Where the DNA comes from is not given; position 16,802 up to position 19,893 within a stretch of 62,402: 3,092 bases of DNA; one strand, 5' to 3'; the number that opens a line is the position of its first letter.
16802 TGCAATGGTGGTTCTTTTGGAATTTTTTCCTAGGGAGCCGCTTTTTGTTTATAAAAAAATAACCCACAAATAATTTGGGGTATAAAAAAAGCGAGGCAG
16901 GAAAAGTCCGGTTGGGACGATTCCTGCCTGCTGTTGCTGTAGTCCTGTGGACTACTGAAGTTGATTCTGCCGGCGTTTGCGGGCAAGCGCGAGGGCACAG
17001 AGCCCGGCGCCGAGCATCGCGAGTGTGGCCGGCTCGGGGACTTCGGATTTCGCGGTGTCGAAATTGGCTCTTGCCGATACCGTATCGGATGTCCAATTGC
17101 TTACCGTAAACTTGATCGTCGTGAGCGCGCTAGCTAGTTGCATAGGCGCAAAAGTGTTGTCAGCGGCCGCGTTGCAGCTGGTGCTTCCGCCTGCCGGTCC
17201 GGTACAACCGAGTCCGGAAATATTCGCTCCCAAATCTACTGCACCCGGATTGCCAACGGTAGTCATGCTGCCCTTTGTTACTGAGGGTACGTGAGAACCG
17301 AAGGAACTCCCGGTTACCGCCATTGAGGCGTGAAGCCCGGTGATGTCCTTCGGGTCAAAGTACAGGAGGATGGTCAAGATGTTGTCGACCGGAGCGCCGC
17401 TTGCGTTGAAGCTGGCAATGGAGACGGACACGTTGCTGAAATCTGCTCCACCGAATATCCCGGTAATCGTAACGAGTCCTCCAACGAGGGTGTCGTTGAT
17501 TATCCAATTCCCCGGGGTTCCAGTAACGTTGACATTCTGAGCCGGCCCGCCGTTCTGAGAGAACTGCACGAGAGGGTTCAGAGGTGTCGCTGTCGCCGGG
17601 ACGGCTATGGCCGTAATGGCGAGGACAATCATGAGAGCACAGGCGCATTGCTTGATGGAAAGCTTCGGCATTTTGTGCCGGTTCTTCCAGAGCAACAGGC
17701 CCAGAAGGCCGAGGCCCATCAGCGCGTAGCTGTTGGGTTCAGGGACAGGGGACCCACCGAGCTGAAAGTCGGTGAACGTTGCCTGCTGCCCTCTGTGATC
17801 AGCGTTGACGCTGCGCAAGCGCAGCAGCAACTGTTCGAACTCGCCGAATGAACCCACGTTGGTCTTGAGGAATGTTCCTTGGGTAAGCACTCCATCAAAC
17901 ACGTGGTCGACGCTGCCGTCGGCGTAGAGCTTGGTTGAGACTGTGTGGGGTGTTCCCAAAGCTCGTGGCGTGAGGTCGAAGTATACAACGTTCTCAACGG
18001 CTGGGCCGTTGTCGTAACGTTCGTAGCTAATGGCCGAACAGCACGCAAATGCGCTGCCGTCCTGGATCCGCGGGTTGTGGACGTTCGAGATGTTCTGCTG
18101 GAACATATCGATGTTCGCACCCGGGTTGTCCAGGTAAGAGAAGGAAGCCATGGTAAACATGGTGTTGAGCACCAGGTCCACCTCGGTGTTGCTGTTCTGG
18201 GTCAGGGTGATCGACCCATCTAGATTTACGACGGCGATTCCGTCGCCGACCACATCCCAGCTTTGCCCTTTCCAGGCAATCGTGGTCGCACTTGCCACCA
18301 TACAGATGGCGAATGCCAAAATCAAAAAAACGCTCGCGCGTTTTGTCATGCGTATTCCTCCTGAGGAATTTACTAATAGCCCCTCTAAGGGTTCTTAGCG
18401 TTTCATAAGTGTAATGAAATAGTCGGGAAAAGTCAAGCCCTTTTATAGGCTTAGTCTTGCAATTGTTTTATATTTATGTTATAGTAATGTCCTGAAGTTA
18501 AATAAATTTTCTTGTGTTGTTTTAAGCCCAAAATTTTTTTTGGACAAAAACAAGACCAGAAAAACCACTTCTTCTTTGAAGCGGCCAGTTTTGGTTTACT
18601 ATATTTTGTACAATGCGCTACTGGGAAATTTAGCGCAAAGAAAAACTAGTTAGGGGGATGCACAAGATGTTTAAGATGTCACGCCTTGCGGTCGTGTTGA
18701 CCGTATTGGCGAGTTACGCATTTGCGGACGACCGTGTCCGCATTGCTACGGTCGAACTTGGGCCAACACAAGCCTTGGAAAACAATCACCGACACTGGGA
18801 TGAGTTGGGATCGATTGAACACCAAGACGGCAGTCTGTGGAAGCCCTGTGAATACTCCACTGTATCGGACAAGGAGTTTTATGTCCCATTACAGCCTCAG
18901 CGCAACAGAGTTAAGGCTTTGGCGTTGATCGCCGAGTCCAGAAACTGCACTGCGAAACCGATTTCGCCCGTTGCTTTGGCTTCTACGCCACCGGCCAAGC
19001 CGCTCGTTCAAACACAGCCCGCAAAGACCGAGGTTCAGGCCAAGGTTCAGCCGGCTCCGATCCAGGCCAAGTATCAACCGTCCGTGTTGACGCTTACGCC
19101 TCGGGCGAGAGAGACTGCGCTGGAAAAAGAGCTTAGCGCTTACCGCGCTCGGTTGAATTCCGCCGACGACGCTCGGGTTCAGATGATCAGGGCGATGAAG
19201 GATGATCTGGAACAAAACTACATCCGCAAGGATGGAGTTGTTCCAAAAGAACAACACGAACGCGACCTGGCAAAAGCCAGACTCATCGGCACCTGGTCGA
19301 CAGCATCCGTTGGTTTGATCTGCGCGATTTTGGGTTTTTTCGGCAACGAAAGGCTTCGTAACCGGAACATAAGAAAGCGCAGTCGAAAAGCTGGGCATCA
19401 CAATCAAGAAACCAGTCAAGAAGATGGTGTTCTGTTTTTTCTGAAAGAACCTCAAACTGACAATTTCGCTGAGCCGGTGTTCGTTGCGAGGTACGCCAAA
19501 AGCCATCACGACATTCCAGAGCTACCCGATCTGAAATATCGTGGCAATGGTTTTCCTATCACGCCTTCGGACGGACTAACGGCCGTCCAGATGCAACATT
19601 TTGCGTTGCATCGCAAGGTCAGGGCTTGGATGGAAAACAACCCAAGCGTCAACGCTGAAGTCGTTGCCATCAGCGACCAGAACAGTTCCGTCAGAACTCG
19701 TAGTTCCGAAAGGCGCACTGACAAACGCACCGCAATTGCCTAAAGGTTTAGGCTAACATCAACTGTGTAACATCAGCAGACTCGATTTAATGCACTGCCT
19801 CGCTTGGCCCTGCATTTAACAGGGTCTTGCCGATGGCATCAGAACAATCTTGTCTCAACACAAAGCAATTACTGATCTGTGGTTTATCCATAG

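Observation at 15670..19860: G+C-richer island: two bitopic proteins of identical architecture, each followed by the same 93-nt element, flank a PEP-CTERM gene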

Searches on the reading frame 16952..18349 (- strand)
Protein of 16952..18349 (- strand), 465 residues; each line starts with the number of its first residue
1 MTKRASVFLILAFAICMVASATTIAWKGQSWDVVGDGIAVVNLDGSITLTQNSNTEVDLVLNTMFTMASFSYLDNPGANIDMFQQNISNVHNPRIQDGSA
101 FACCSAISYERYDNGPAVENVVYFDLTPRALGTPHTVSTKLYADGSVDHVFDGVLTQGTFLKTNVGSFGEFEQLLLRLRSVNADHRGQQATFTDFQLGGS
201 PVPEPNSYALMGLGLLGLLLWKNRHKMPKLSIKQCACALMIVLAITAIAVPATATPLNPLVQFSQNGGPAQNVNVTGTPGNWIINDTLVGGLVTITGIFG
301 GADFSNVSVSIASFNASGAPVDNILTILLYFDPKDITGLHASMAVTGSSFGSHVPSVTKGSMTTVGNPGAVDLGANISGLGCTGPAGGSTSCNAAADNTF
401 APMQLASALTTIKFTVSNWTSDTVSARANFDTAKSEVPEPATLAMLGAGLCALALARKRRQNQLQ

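Call 8: search_protein_families(library=pfam, proteins=[window:16952-18349:-], max_evalue=1)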
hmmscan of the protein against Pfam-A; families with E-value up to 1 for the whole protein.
window:16952-18349:- (465 aa): 1 family
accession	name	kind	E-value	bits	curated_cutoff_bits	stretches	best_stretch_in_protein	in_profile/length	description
PF07589.16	PEP-CTERM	-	4.1e-15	55.6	20.7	2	437-458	2-24/24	PEP-CTERM motif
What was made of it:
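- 16952..18349 (-): 465-aa ORF made of two modules fused in frame, each running from a signal peptide through a domain to a PEP-CTERM tag. Module 1 is 17672-18349 (226 aa) and module 2 is 16952-17671 (239 aa). The modules resemble each other only in the tag. Pfam PF07589 55.6 bits with 2 stretches (call 8).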

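Call 9: search_protein_families(library=ncbifam, proteins=[window:16952-18349:-], max_evalue=1)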
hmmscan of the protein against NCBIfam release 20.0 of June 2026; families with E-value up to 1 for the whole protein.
window:16952-18349:- (465 aa): 16 families
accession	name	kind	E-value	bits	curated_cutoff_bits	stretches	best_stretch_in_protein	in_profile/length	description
NF038125.1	PEP_CTERM_THxN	subfamily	2.6e-15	56.7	85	2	410-460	197-246/246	THxN family PEP-CTERM protein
NF033554.9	floc_PepA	equivalog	3.2e-15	56.6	80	2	294-461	94-261/261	flocculation-associated PEP-CTERM protein PepA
NF038129.1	PEP_NF038129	equivalog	2.2e-14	53.8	65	2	397-460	127-194/194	NF038129 family PEP-CTERM protein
TIGR02595.1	PEP_CTERM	domain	2.5e-13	49.8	16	2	437-461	1-24/24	PEP-CTERM sorting domain-containing protein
NF041538.1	PEP_EDSA_1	subfamily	3.3e-12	46.7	100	2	427-460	275-307/307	EDSAP-1 family PEP-CTERM protein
NF038120.1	PEP_CTERM_QFxxD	subfamily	1.1e-11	45.1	80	2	433-460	189-214/215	NF038120 family PEP-CTERM protein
NF041927.1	Xrt_dep_XDP1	equivalog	2.2e-11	44.2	125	2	428-460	212-242/242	exosortase-dependent surface protein XDP1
NF038126.1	PEP_CTERM_FxDxF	subfamily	4.2e-11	43.4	50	2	412-460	117-165/165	FxDxF family PEP-CTERM protein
NF038118.1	PEP_CTERM_CCXG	equivalog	1.1e-10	41.5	90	2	412-460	154-199/199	CCXG family PEP-CTERM protein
NF038119.1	PEP_CTERM_MHFG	equivalog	5.5e-09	36.7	100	2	420-461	219-260/260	MHFG family PEP-CTERM protein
NF038124.1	PEP_CTERM_TLD_A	exception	1.4e-08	34.6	100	2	430-460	206-234/235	PEP_CTERM-anchored TLD domain-containing protein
NF033947.0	PEP-cistern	hypoth_equivalog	1.5e-07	31.3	60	2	412-459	145-195/195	cistern family PEP-CTERM protein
NF035944.1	PEPxxWA-CTERM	domain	0.00011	22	35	1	437-456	1-20/24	PEPxxWA-CTERM sorting domain-containing protein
TIGR03370.1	VPLPA-CTERM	domain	0.0088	16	25.35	1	437-460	1-24/25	VPLPA-CTERM sorting domain-containing protein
NF038121.1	PEP_CTERM_LEVG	equivalog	0.023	13.9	100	1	422-463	221-257/258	LEVG family PEP-CTERM protein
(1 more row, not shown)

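Call 22: find_homologous_proteins(query=window:16952-18349:-, max_evalue=0.001)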
Query window:16952-18349:-: 8000 candidates shared short words with the query, none scored E <= 0.001.
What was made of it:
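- Closest known: PEP-CTERM / exosortase protein-sorting system. Different: The passenger domains have no relatives (call 22).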

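Call 27: find_encoding_contigs(protein=window:16952-18349:-, flank=10000)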
Protein window:16952-18349:- (465 aa): 1 contig read that carries it; 1 place shown.
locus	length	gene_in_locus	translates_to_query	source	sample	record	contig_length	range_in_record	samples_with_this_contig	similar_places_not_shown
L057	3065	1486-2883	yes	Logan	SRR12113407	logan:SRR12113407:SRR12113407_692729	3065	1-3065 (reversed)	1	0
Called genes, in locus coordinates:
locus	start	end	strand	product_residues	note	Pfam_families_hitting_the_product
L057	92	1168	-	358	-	-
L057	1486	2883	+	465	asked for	PF07589:PEP_exosort_dom (weak)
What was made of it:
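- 16952..18349 (-): The identical ORF is present in the Logan assembly (call 27).
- On PEP-CTERM sorting-signal proteins: The same ORF is present in the independent assembly (call 27).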

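Call 74: search_solved_structures(query=window:16952-18349:-, max_evalue=1)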
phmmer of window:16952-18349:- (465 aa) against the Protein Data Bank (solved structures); distinct sequences matched with E-value up to 1: 0.

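Call 76: search_dna_similar(query=window:16952-18349:-, collection=plasmids, mode=protein, max_evalue=0.001, max_rows=10)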
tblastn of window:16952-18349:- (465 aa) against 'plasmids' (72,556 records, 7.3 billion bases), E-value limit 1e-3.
No match.

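Call 78: find_related_loci(query=window:16952-18349:-, collection=viral_contigs, flank=5000)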
Query window:16952-18349:- (465 aa) in viral_contigs; peptide patterns used: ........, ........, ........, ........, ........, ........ (x = any residue, [..] = any of these).
15 stretches matched a pattern, but none encodes a relative of the query by tblastn (E <= 1e-3).
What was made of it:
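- Tried and rejected: tblastn of the PEP ORF against plasmids and against viral contigs: no match (calls 76, 78).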

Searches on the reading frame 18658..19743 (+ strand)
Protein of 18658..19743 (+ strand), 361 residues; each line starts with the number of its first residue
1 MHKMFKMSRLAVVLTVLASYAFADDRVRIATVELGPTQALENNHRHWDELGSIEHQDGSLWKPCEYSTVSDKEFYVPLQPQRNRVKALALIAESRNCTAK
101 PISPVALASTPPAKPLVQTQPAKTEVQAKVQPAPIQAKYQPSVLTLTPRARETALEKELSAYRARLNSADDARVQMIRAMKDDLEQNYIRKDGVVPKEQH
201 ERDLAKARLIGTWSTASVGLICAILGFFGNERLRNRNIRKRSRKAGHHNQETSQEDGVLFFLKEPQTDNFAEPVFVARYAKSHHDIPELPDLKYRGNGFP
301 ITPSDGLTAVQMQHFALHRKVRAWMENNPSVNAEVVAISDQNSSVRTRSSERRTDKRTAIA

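Call 8: search_protein_families(library=pfam, proteins=[window:18658-19743:+], max_evalue=1)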
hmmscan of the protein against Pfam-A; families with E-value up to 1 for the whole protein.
window:18658-19743:+ (361 aa): 0 families

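Call 9: search_protein_families(library=ncbifam, proteins=[window:18658-19743:+], max_evalue=1)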
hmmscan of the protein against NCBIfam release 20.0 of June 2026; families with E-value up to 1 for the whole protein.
window:18658-19743:+ (361 aa): 0 families

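Call 12: find_encoding_contigs(protein=window:18658-19743:+, flank=10000, max_places=10)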
Protein window:18658-19743:+ (361 aa): no gene with exactly this product is on record in the collection.

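Call 28: find_encoding_contigs(protein=window:18667-19743:+, flank=10000)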
Protein window:18667-19743:+ (358 aa): 1 contig read that carries it; 1 place shown.
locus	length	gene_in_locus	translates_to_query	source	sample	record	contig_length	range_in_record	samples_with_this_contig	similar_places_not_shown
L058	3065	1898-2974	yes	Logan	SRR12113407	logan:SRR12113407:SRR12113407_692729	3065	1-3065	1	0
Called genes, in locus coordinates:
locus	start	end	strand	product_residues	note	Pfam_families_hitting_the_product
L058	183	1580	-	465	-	PF07589:PEP_exosort_dom (weak)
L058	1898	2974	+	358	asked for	-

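Call 29: find_encoding_contigs(protein=window:18676-19743:+, flank=10000)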
Protein window:18676-19743:+ (355 aa): no gene with exactly this product is on record in the collection.

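Call 36: find_homologous_proteins(query=window:18667-19743:+, max_evalue=0.01)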
Query window:18667-19743:+ (358 aa): 1 proteins with E <= 0.01 among 4099 candidates.
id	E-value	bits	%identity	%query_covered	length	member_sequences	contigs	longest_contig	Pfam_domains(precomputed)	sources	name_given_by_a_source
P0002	3.0e-236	801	100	100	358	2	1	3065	-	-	-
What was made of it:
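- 18658..19743 (+): Gene B, 361 aa (358 aa if it starts at 18667). Layout: signal peptide; ecto-domain of about 85 aa with two Cys; Pro/Gln-rich linker; helix 145-187; TM 209-228; basic cytoplasmic tail of about 130 aa. No relatives found (call 36).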

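Call 73: predict_structure(protein=window:18667-19743:+)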
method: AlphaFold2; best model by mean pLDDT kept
length: 358 residues; sequences in the alignment: 1
mean_pLDDT: 39.5   pTM: 0.22
mean pLDDT of the five models: 39.5, 35.7, 30.8, 30.3, 29.7
residues with pLDDT >= 90: 0; 70-90: 3; 50-70: 47; < 50: 308
segments of 3 or more residues with pLDDT < 50: 1-143, 165-167, 172-174, 186-190, 206-316, 324-358
pLDDT, mean of each block of 10 residues (from residue 1): 30 34 27 35 42 40 39 31 30 36 36 40 40 41 57 57 50 54 51 57 48 43 40 41 40 34 33 32 29 27 35 47 45 37 33 29
secondary structure, 60 per line:
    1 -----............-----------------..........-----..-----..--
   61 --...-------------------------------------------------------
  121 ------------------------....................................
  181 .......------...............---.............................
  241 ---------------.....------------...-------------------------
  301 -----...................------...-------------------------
elements in order: H6-17 H35-44 H145-187 H194-208 H212-240 E256-260 E273-275 H306-324 E331-333
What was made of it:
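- Tried and rejected: AlphaFold of B without an alignment: pLDDT 39, unusable for fold search (call 73).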

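Call 75: search_solved_structures(query=window:18667-19743:+, max_evalue=1)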
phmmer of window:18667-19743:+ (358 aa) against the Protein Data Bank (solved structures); distinct sequences matched with E-value up to 1: 2.
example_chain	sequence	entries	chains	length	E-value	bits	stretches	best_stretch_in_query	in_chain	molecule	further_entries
1ax3_A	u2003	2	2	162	0.3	13.7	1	259-306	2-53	GLUCOSE PERMEASE IIA DOMAIN | GLUCOSE PERMEASE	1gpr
6u8t_A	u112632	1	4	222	0.51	12.9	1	180-258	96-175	PfhB2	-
